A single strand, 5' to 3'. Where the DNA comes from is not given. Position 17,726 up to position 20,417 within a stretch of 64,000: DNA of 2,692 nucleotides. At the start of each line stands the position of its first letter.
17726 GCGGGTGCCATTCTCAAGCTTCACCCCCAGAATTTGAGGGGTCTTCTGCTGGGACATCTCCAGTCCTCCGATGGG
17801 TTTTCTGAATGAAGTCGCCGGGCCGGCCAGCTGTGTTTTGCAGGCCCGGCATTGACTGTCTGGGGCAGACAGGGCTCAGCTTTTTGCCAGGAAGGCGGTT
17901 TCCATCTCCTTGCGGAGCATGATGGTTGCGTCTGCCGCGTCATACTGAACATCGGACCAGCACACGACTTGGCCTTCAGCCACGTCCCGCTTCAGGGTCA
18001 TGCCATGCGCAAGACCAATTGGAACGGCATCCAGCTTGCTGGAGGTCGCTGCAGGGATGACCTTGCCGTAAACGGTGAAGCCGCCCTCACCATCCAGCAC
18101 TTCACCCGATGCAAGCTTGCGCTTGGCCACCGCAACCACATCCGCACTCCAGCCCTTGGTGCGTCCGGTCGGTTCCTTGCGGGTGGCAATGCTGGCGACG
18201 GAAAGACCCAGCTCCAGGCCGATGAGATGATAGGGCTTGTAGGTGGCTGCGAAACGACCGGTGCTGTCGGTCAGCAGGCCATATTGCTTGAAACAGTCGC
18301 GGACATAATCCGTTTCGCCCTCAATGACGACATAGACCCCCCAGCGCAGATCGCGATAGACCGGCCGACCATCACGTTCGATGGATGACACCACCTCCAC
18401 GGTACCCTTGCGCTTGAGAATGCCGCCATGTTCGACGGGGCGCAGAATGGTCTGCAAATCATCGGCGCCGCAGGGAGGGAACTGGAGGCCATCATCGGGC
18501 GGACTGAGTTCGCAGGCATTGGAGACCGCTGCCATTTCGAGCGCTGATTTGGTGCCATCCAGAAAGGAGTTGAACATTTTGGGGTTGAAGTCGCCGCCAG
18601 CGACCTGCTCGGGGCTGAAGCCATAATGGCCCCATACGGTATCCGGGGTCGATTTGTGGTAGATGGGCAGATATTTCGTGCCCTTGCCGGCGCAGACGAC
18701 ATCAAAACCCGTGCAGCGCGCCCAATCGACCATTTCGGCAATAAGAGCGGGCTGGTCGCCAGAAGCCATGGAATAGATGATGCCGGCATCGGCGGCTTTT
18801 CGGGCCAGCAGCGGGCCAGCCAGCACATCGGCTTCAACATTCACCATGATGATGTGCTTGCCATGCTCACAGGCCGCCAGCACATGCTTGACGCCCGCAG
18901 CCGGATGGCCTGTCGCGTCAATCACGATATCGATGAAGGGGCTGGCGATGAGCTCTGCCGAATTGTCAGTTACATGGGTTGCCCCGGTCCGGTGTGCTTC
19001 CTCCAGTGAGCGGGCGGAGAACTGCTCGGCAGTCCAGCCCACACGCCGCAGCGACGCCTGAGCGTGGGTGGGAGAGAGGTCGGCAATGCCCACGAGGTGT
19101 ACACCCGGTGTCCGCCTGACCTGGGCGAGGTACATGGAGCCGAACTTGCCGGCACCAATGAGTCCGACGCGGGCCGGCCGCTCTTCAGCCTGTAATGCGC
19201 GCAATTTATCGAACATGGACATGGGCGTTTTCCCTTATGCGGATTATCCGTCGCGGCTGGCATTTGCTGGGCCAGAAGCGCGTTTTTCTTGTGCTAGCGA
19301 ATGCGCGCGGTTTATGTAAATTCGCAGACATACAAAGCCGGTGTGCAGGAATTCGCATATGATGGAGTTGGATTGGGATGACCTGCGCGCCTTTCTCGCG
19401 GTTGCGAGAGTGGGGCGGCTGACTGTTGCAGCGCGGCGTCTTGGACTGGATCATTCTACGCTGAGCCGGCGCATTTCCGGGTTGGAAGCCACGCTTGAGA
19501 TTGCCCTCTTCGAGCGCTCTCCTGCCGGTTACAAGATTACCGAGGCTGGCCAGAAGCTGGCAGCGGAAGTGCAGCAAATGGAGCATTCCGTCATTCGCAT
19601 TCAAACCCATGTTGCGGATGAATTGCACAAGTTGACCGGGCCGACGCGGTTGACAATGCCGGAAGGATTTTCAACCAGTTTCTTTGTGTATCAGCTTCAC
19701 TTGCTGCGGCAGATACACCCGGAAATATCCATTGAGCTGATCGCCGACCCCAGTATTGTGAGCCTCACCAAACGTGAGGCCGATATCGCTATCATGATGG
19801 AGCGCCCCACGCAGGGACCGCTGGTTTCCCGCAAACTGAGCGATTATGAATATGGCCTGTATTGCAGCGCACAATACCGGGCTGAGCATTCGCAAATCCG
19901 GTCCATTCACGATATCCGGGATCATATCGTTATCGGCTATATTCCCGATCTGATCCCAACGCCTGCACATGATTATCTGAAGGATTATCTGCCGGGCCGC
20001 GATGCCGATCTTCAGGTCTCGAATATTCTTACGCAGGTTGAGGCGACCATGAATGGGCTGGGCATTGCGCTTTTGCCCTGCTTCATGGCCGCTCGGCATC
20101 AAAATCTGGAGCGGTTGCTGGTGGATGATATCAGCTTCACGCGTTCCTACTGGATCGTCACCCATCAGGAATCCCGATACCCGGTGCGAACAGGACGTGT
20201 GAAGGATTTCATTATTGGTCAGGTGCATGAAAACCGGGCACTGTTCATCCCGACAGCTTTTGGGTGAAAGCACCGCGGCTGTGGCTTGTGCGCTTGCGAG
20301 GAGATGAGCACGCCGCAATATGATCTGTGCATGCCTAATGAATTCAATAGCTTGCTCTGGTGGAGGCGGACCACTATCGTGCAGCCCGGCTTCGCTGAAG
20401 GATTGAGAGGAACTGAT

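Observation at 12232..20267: Candidate undescribed sugar-acid catabolic pathway inserted between serS and surE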

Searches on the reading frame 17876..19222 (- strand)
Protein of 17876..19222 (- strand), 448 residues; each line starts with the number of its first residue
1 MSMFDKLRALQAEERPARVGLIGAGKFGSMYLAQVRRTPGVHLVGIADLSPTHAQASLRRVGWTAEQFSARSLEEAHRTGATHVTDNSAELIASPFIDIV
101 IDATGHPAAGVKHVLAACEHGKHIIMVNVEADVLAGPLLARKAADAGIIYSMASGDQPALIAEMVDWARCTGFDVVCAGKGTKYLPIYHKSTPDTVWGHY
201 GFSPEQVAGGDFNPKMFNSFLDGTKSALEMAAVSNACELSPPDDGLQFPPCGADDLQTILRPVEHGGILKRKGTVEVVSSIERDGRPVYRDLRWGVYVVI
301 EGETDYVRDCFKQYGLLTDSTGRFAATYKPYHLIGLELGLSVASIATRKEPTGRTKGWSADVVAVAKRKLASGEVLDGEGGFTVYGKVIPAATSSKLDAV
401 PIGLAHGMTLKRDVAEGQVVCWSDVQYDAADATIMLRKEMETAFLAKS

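Call 3: search_protein_families(library=pfam, proteins=[window:17876-19222:-])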
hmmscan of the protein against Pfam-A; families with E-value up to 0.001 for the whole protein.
window:17876-19222:- (448 aa): 5 families
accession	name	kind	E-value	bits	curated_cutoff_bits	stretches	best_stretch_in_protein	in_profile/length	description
PF21135.2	DRL_cat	-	2.4e-58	197.2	27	1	155-338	1-164/164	Oxidoreductase DRL, catalytic domain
PF01408.29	GFO_IDH_MocA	-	3e-09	38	24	1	18-126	2-91/120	Oxidoreductase family, NAD-binding Rossmann fold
PF08666.17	SAF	-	2.5e-08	34.8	21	1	361-425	1-62/63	SAF domain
PF03447.22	NAD_binding_3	-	4e-08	34.4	24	1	23-132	1-93/116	Homoserine dehydrogenase, NAD binding domain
PF01113.26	DapB_N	-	7.6e-05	23.2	25.6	1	18-126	2-96/124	Dihydrodipicolinate reductase, N-terminus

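Call 4: search_protein_families(library=ncbifam, proteins=[window:17876-19222:-])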
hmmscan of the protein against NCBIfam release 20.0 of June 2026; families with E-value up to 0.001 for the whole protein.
window:17876-19222:- (448 aa): 3 families
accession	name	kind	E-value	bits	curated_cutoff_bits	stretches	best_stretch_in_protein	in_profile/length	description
TIGR04380.1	myo_inos_iolG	equivalog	3.9e-05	22.7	355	0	18-125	3-92/330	inositol 2-dehydrogenase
NF004976.0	PRK06349.1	subfamily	5.4e-05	22.5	205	1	66-147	41-124/430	homoserine dehydrogenase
NF003938.0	PRK05447.1-1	equivalog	0.00097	18.2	515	0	69-142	66-138/398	1-deoxy-D-xylulose-5-phosphate reductoisomerase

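Call 6: search_solved_structures(query=window:17876-19222:-, max_evalue=0.001)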
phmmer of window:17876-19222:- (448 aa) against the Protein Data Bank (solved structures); distinct sequences matched with E-value up to 0.001: 2.
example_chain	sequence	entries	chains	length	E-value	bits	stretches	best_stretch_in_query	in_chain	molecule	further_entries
3upl_A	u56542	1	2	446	2.3e-55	191.6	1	12-427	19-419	Oxidoreductase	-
3upy_A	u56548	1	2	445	2.5e-55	191.4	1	12-426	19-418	Oxidoreductase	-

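Call 28: find_homologous_proteins(query=window:17876-19222:-, max_evalue=1e-20)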
Query window:17876-19222:- (448 aa): 8000 proteins with E <= 1e-20 among 8000 candidates; the best 120 are listed.
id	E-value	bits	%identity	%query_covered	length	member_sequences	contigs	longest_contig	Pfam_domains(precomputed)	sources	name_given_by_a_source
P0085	0.0e+0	1016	100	100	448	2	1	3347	PF01408.29,PF08666.18,PF21135.3,PF03447.23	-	-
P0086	2.0e-263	892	85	100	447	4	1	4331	PF01408.29,PF08666.18,PF21135.3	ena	-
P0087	2.1e-262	889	85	100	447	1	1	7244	PF01408.29,PF08666.18,PF21135.3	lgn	-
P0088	5.6e-262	887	85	100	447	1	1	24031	PF01408.29,PF08666.18,PF21135.3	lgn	-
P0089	1.1e-261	886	86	99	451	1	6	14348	PF01408.29,PF08666.18,PF21135.3,PF03447.23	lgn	-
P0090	8.7e-261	883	85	99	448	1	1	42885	PF01408.29,PF08666.18,PF21135.3,PF03447.23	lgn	-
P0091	1.3e-260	883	84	99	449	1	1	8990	PF01408.29,PF08666.18,PF21135.3,PF03447.23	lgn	-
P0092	3.4e-260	881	84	99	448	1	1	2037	PF01408.29,PF08666.18,PF21135.3,PF03447.23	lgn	-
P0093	1.0e-259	880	84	100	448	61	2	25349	PF01113.27,PF01408.29,PF08666.18,PF21135.3,PF03447.23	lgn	-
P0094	8.5e-255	864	83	99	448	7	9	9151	PF01408.29,PF08666.18,PF21135.3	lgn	-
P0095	2.9e-253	859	81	100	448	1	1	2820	PF01113.27,PF01408.29,PF08666.18,PF21135.3,PF03447.23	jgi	-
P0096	3.5e-253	858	81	100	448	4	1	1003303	PF01113.27,PF01408.29,PF08666.18,PF21135.3,PF03447.23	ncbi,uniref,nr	ncbi:NAD(P)H-dependent oxidoreductase [Ochrobactrum sp. BTU1]|uniref:NAD(P)H-dependent oxidoreductas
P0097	1.7e-252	856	81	99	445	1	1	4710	PF01408.29,PF08666.18,PF21135.3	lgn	-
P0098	8.9e-252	854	82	99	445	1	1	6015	PF01408.29,PF08666.18,PF21135.3,PF03447.23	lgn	-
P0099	3.9e-247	838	80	100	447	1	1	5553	PF01408.29,PF08666.18,PF21135.3,PF03447.23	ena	-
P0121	1.4e-224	764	74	100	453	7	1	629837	PF01408.29,PF08666.18,PF21135.3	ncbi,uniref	ncbi:NAD(P)H-dependent oxidoreductase [Methylobacterium sp. NFXW15]|uniref:NAD(P)H-dependent oxidore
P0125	9.2e-224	761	74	99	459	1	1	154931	PF01408.29,PF08666.18,PF21135.3,PF03447.23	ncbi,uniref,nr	ncbi:flagellar biosynthesis protein FlgA [Burkholderia sp. WAC0059]|uniref:NAD(P)H-dependent oxidore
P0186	1.6e-213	728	71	99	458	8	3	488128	PF01408.29,PF08666.18,PF21135.3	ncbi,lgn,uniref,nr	ncbi:Gfo/Idh/MocA family oxidoreductase [Herbaspirillum sp. C7C2]|uniref:NAD(P)H-dependent oxidoredu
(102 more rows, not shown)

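Call 29: find_encoding_contigs(protein=P0121, flank=8000, max_places=2)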
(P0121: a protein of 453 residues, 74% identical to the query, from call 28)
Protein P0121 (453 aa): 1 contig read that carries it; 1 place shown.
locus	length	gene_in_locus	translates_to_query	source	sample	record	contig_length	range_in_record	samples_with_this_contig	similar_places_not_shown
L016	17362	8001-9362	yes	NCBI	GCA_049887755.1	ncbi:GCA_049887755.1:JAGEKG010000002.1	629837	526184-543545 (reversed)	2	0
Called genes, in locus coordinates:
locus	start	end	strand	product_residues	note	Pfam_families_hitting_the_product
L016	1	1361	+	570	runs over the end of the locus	PF02302:PTS_IIB, PF25554:PTS_EIIB_BC_N, PF02378:PTS_EIIC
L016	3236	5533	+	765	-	PF00384:Molybdopterin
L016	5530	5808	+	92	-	-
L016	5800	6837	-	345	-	PF00165:HTH_AraC (faint), PF12833:HTH_18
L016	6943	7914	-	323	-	PF00126:HTH_1, PF03466:LysR_substrate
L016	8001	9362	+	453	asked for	PF01408:GFO_IDH_MocA (weak), PF21135:DRL_cat, PF08666:SAF (weak)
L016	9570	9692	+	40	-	-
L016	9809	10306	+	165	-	PF06823:DUF1236 (weak)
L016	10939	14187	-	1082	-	PF00873:ACR_tran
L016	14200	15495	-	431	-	PF25917:BSH_RND (weak), PF25973:BSH_CzcB, PF25893:HH_CzcB, PF25954:Beta-barrel_RND_2, PF25975:CzcB_C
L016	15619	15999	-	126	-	-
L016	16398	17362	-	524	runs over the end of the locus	PF00682:HMGL-like, PF22617:HCS_D2, PF08502:LeuA_dimer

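Call 30: find_encoding_contigs(protein=P0186, flank=8000, max_places=2)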
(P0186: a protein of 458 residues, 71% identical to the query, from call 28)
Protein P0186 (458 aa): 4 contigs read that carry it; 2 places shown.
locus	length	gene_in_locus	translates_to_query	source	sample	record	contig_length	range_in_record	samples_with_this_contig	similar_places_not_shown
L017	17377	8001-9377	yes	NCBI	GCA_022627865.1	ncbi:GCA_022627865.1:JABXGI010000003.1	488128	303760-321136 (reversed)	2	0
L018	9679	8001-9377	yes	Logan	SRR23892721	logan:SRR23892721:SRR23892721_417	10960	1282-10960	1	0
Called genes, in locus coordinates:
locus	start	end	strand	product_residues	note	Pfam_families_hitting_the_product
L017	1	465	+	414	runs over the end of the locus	PF02788:RuBisCO_large_N, PF00016:RuBisCO_large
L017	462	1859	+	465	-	PF07005:SBD_N, PF17042:NBD_C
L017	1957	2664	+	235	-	PF00392:GntR, PF07840:FadR_C (weak), PF07729:FCD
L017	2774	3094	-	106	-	PF02452:PemK_toxin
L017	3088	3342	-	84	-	PF04014:MazE_antitoxin (weak)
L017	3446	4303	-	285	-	-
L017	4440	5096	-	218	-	PF12840:HTH_20 (faint)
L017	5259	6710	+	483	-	PF07690:MFS_1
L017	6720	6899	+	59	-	-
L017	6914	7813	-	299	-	PF00126:HTH_1, PF03466:LysR_substrate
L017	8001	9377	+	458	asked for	PF01408:GFO_IDH_MocA (weak), PF21135:DRL_cat, PF08666:SAF (weak)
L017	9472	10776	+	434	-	PF07690:MFS_1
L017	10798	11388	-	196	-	PF01205:Impact_N, PF09186:DUF1949 (weak)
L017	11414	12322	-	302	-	-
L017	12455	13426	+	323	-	PF01734:Patatin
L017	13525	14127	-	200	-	PF05708:Peptidase_C92 (faint), PF00877:NLPC_P60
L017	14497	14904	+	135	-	PF03928:HbpS-like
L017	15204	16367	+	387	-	PF00988:CPSase_sm_chain, PF00117:GATase, PF07722:Peptidase_C26 (faint)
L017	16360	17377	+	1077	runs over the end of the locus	PF25596:CPSase_L_D1, PF02655:ATP-grasp_3 (faint), PF02786:CPSase_L_D2, PF02787:CPSase_L_D3, PF25596:CPSase_L_D1, PF02786:CPSase_L_D2, PF02222:ATP-grasp (weak), PF02142:MGS, +3 more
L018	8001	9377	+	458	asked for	PF01408:GFO_IDH_MocA (weak), PF21135:DRL_cat, PF08666:SAF (weak)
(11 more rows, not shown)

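Call 31: find_encoding_contigs(protein=P0125, flank=8000, max_places=2)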
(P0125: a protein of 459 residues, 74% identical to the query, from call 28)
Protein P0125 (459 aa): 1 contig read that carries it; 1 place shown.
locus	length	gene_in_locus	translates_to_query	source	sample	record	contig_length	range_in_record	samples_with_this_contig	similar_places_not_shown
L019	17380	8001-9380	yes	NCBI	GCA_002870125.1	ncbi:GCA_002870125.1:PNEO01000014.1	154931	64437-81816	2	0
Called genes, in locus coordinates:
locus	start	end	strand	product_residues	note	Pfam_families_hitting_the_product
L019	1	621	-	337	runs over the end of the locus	PF00175:NAD_binding_1 (faint), PF00111:Fer2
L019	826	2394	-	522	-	PF00355:Rieske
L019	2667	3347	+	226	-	PF00392:GntR, PF13545:HTH_Crp_2 (faint), PF13412:HTH_24 (faint), PF07729:FCD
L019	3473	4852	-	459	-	PF07690:MFS_1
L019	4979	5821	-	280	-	PF00596:Aldolase_II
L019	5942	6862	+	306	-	PF00126:HTH_1, PF03466:LysR_substrate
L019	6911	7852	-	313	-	PF00126:HTH_1, PF03466:LysR_substrate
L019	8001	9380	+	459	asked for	PF01408:GFO_IDH_MocA (weak), PF03447:NAD_binding_3 (weak), PF21135:DRL_cat, PF08666:SAF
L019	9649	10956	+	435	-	PF07690:MFS_1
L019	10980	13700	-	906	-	PF28598:PDH_E1_N, PF00456:Transketolase_N, PF17831:PDH_E1_M, PF22613:Transketolase_C_1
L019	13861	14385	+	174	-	PF13404:HTH_AsnC-type, PF13412:HTH_24, PF01037:AsnC_trans_reg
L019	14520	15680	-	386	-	PF02746:MR_MLE_N, PF13378:MR_MLE_C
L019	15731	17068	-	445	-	PF07690:MFS_1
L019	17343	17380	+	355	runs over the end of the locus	PF00126:HTH_1, PF03466:LysR_substrate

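Call 36: search_solved_structures(query=window:17876-19222:-, max_evalue=0.001, show_alignments=1)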
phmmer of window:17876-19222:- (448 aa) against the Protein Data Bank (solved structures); distinct sequences matched with E-value up to 0.001: 2.
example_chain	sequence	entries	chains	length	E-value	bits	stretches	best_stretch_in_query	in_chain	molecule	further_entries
3upl_A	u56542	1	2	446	2.3e-55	191.6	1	12-427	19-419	Oxidoreductase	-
3upy_A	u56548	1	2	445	2.5e-55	191.4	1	12-426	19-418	Oxidoreductase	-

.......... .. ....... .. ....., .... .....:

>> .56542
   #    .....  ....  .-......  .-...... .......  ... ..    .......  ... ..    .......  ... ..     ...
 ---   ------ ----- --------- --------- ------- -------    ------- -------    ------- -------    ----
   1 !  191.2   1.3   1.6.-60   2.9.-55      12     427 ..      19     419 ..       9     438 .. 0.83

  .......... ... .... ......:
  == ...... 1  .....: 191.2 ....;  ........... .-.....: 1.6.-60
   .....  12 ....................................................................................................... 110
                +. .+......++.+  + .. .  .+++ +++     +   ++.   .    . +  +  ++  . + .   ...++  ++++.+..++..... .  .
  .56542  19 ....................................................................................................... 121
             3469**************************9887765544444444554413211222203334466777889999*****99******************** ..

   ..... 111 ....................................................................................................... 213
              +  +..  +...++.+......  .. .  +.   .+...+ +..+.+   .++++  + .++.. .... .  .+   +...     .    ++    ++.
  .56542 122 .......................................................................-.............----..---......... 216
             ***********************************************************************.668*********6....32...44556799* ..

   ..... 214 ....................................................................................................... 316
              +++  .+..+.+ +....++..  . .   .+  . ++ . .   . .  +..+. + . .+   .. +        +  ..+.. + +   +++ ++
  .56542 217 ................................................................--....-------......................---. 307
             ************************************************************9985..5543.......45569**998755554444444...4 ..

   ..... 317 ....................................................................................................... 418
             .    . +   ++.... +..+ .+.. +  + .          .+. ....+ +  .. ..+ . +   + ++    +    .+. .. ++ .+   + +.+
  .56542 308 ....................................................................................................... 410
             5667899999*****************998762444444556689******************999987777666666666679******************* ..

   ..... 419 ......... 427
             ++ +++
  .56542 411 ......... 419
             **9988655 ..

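Call 42: search_protein_families(library=ncbifam, proteins=[L019:4979-5821:-], max_evalue=1e-20)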
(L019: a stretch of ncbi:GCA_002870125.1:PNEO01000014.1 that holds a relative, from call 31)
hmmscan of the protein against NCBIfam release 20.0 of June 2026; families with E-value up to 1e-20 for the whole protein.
L019:4979-5821:- (280 aa): 6 families
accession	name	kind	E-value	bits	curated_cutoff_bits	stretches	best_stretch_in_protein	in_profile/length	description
NF004855.0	PRK06208.1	subfamily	2.7e-111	371.2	255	1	14-280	11-274/274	class II aldolase/adducin family protein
NF005451.0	PRK07044.1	subfamily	4.5e-33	114.4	207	1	43-253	19-227/256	aldolase II superfamily protein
NF005068.0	PRK06486.1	equivalog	2.3e-29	102.4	269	1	44-265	25-247/262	aldolase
NF005484.0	PRK07090.1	equivalog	4.8e-26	91.6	261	1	44-258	29-238/260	aldolase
NF005186.0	PRK06661.1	equivalog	2e-25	89.9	339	1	44-243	4-200/235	hypothetical protein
NF005689.0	PRK07490.1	equivalog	5e-23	81.6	260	1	42-252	10-219/248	hypothetical protein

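Call 77: search_protein_families(library=ncbifam, proteins=[L017:9472-10776:+, L019:9649-10956:+, L019:3473-4852:-], max_evalue=1e-10)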
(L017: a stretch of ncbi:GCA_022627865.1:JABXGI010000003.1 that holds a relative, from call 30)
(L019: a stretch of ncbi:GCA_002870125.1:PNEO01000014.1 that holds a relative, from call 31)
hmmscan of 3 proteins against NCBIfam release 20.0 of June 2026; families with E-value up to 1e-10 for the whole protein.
L017:9472-10776:+ (434 aa): 6 families
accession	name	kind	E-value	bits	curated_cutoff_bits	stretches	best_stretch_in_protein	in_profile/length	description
TIGR00893.1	2A0114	subfamily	2.7e-100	336.1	395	1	32-424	1-395/399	D-galactonate transporter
TIGR02332.1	HpaX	equivalog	8.6e-89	298.5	615.4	1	19-419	2-412/412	4-hydroxyphenylacetate permease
TIGR00881.1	2A0104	subfamily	3.9e-26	92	407.75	1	32-404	2-374/379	phosphoglycerate transporter protein PgtP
TIGR00895.1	2A0115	subfamily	8.4e-23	80.9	418.55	1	20-399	12-397/398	aromatic acid/H+ symport family MFS transporter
TIGR00894.1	2A0114euk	subfamily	1.2e-18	66.9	626.45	1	56-399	72-419/465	Na(+)-dependent inorganic phosphate cotransporter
NF008586.0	PRK11551.1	equivalog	3.4e-14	52.7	410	1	28-432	15-400/406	3-(3-hydroxy-phenyl)propionate transporter MhpT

L019:9649-10956:+ (435 aa): 5 families
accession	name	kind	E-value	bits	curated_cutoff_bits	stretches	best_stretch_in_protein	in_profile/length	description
TIGR00893.1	2A0114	subfamily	9.6e-96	321.1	395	1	33-428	1-397/399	D-galactonate transporter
TIGR02332.1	HpaX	equivalog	4.2e-86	289.7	615.4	1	21-418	3-410/412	4-hydroxyphenylacetate permease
TIGR00881.1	2A0104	subfamily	2.3e-24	86.1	407.75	1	33-400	2-369/379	phosphoglycerate transporter protein PgtP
TIGR00894.1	2A0114euk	subfamily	5e-20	71.5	626.45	1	63-432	78-452/465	Na(+)-dependent inorganic phosphate cotransporter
TIGR00895.1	2A0115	subfamily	1.2e-17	63.9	418.55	1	21-400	12-397/398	aromatic acid/H+ symport family MFS transporter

L019:3473-4852:- (459 aa): 5 families
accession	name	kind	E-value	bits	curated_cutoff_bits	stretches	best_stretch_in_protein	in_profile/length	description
TIGR02332.1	HpaX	equivalog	2.2e-91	307.1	615.4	1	20-416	4-411/412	4-hydroxyphenylacetate permease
TIGR00893.1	2A0114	subfamily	1.6e-89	300.6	395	1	32-424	2-397/399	D-galactonate transporter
TIGR00881.1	2A0104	subfamily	1.5e-15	57.1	407.75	1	30-402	1-374/379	phosphoglycerate transporter protein PgtP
TIGR00895.1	2A0115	subfamily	1.1e-14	54.2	418.55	1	16-397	9-397/398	aromatic acid/H+ symport family MFS transporter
TIGR00894.1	2A0114euk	subfamily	1.4e-11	43.6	626.45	1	57-308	74-322/465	Na(+)-dependent inorganic phosphate cotransporter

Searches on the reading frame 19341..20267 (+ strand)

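Call 3: search_protein_families(library=pfam, proteins=[window:19341-20267:+])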
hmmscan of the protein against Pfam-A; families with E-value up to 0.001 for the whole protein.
window:19341-20267:+ (308 aa): 3 families
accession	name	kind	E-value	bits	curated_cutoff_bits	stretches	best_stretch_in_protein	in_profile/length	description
PF03466.25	LysR_substrate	-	1.1e-25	90.7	28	1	99-290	5-203/209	LysR substrate binding domain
PF00126.33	HTH_1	-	6.2e-18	64.9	26.6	1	12-71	1-60/60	Bacterial regulatory helix-turn-helix protein, lysR family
PF25213.1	HVO_A0261_N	-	0.00026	21.2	35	1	31-84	31-81/86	HVO_A0261 N-terminal domain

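Call 4: search_protein_families(library=ncbifam, proteins=[window:19341-20267:+])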
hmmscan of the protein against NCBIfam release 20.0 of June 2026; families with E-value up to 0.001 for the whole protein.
window:19341-20267:+ (308 aa): 45 families (the best 25 are shown)
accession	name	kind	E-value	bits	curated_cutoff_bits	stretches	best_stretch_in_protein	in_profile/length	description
NF008352.0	PRK11139.1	subfamily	1.4e-25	90.1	288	1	15-300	11-297/305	transcriptional regulator GcvA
NF040888.1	trans_reg_YafC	equivalog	1.8e-23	82.8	470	1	10-252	3-246/293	DNA-binding transcriptional regulator YafC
TIGR03418.1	chol_sulf_TF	equivalog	3.1e-23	82.2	324.8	1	11-198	2-187/291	choline sulfate utilization transcriptional regulator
NF045990.1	TransRegCbbRRhodb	equivalog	6e-21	74.8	450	1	11-294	7-299/304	LysR family regulator CbbR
NF007491.0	PRK10086.1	equivalog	2e-20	72.9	316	1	3-193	10-198/313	DNA-binding transcriptional regulator DsdC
TIGR03339.1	phn_lysR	subfamily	3.1e-16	59.5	341.1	1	14-168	1-155/279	aminoethylphosphonate catabolism associated LysR family transcriptional regulator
NF047520.1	trans_act_CidR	equivalog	3.6e-15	55.9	415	1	12-138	3-129/292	cidABC operon transcriptional activator CidR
NF008416.0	PRK11242.1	equivalog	4.5e-15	55.7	277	1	15-278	6-274/300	transcriptional regulator CynR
NF008722.0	PRK11716.1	equivalog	9.9e-15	54.3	246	1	10-154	1-148/293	HTH-type transcriptional activator IlvY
NF053705.1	TransRegGltCGpos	equivalog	1.8e-14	53.7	350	1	12-158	3-152/300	glutamate biosynthesis transcriptional regulator GltC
TIGR02036.1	dsdC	equivalog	3e-14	52.7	352.4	1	6-193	4-189/302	DNA-binding transcriptional regulator DsdC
NF040786.1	LysR_Sec_metab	equivalog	4.6e-14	52.1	250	1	13-177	4-171/298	selenium metabolism-associated LysR family transcriptional regulator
NF052633.1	LysR_TF_PsrA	exception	4.5e-13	48.8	540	1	9-271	4-272/297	L-proline-binding transcription factor PsrA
NF009888.0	PRK13348.1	subfamily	4.7e-13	48.8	297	1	8-271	1-269/302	HTH-type transcriptional regulator ArgP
NF041130.1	PenR_Burk_TF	exception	1.9e-12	47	625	1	10-156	8-152/292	beta-lactamase transcriptional regulator PenR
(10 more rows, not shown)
